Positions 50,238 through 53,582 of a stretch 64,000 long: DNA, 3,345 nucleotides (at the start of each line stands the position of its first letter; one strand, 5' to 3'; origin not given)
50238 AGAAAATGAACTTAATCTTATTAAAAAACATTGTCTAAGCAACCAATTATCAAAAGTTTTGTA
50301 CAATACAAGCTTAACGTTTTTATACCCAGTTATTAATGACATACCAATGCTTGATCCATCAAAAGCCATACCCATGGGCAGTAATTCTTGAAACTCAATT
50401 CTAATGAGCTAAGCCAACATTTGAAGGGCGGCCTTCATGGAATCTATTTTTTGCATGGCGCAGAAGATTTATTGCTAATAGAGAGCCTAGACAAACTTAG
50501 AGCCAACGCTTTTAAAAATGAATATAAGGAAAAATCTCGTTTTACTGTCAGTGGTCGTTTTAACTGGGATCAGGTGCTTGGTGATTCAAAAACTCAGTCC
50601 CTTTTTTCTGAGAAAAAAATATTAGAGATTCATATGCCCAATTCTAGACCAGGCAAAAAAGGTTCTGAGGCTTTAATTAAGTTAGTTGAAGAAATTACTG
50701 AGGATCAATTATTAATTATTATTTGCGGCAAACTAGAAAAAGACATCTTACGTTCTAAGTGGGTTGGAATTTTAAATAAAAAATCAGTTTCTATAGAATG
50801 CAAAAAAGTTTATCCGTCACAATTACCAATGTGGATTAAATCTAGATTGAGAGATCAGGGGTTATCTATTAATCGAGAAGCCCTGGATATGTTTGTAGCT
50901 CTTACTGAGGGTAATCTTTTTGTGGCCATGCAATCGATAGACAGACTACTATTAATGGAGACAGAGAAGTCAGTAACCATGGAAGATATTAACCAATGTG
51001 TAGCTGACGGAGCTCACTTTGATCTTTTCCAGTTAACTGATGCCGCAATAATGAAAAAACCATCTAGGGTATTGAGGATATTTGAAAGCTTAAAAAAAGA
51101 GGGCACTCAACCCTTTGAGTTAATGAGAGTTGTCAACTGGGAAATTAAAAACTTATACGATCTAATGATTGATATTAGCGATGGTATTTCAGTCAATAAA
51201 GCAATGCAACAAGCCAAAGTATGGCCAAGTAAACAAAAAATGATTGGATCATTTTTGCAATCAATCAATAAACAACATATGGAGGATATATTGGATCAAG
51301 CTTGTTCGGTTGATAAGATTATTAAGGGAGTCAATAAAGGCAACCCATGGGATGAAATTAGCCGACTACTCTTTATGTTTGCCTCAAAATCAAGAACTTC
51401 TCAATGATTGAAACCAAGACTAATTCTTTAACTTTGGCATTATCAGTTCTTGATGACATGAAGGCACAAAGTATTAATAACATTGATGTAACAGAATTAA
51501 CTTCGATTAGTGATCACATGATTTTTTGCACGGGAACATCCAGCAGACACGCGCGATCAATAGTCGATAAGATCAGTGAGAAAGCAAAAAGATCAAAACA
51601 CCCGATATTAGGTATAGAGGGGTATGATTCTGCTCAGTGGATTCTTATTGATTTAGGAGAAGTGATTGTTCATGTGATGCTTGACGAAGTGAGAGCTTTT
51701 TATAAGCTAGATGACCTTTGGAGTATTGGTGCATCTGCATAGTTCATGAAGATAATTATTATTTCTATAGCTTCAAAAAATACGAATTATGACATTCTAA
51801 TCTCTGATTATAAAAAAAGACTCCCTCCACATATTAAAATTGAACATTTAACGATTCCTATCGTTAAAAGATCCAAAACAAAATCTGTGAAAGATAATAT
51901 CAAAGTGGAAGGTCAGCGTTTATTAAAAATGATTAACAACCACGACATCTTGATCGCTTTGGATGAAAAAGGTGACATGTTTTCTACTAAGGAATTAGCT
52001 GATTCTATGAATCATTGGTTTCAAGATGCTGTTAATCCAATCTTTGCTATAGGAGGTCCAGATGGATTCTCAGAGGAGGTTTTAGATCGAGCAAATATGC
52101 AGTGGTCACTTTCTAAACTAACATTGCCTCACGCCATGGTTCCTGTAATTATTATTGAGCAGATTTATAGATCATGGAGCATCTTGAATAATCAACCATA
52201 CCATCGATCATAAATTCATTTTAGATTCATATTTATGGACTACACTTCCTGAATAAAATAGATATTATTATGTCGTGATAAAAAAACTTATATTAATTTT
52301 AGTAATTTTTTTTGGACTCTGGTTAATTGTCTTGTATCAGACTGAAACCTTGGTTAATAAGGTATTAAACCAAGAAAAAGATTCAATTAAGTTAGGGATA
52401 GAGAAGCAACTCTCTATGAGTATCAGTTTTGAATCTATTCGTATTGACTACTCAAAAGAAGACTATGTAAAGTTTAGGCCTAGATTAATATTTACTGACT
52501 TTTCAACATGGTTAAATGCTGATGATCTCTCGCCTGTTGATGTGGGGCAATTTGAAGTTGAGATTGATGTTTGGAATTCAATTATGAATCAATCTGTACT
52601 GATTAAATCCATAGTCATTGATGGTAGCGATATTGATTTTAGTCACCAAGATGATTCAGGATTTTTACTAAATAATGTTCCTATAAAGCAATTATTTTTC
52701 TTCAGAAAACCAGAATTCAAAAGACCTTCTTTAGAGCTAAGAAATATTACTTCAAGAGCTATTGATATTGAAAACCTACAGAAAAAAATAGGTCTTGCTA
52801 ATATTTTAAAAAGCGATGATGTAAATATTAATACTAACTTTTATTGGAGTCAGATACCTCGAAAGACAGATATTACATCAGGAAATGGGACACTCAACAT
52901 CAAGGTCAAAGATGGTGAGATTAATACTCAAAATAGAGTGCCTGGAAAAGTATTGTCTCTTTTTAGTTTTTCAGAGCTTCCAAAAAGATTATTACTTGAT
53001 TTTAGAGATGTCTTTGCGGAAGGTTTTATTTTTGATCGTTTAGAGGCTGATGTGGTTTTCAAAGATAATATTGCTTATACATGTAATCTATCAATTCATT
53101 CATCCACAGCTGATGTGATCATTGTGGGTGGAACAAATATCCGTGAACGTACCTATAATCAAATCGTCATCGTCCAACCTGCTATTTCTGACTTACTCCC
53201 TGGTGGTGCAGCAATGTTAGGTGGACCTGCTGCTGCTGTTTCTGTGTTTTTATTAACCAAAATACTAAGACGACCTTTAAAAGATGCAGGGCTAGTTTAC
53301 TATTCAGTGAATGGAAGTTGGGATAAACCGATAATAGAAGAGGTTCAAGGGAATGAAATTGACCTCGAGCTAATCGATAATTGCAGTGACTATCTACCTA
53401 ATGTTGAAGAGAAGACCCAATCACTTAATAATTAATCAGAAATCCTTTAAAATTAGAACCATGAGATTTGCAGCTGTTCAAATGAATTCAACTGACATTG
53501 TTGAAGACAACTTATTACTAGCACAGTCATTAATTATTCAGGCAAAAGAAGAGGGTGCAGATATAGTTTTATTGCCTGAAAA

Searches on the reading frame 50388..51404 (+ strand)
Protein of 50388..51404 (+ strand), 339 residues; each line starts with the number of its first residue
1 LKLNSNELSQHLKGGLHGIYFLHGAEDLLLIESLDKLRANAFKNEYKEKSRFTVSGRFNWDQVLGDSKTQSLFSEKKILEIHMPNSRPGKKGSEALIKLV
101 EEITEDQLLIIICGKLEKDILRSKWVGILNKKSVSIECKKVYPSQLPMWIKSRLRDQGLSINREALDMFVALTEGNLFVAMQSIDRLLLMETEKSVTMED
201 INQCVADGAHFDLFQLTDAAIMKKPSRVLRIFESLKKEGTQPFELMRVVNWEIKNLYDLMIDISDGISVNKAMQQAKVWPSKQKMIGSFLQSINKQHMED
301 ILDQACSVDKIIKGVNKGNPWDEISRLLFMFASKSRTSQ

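Call 81: search_protein_families(library=pfam, proteins=[window:50388-51404:+], max_evalue=0.0001)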
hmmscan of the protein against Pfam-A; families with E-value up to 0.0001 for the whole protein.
window:50388-51404:+ (339 aa): 3 families
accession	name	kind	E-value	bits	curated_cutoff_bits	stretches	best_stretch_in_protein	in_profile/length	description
PF06144.19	DNA_pol3_delta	-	2.2e-16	60.4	21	1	20-139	1-124/124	DNA polymerase III, delta subunit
PF21694.2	DNA_pol3_delta_C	-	1.9e-08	34.7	27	1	212-314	3-105/121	DNA polymerase III delta subunit, C-terminal domain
PF14840.11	DNA_pol3_delt_C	-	7.5e-07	29.9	27.3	1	214-334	2-121/125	Processivity clamp loader gamma complex DNA pol III C-term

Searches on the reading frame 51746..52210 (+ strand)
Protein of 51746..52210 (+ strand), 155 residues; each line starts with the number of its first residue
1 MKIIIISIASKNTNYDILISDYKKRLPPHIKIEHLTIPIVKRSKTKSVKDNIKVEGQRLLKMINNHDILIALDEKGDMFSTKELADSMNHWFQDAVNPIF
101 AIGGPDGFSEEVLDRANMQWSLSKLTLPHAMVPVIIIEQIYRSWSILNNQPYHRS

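Call 81: search_protein_families(library=pfam, proteins=[window:51746-52210:+], max_evalue=0.0001)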
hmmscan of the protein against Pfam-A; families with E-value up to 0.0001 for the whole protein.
window:51746-52210:+ (155 aa): 1 family
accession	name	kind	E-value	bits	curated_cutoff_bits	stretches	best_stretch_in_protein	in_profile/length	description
PF02590.22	SPOUT_MTase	-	1.2e-44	152.5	27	1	1-153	1-154/154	Predicted SPOUT methyltransferase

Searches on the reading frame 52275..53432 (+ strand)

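Call 81: search_protein_families(library=pfam, proteins=[window:52275-53432:+], max_evalue=0.0001)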
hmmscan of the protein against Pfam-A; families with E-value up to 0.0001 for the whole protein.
window:52275-53432:+ (386 aa): 1 family
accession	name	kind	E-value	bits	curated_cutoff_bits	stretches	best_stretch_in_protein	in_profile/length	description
PF13116.12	YhdP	-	3.6e-52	178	46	2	164-354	1033-1224/1224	YhdP protein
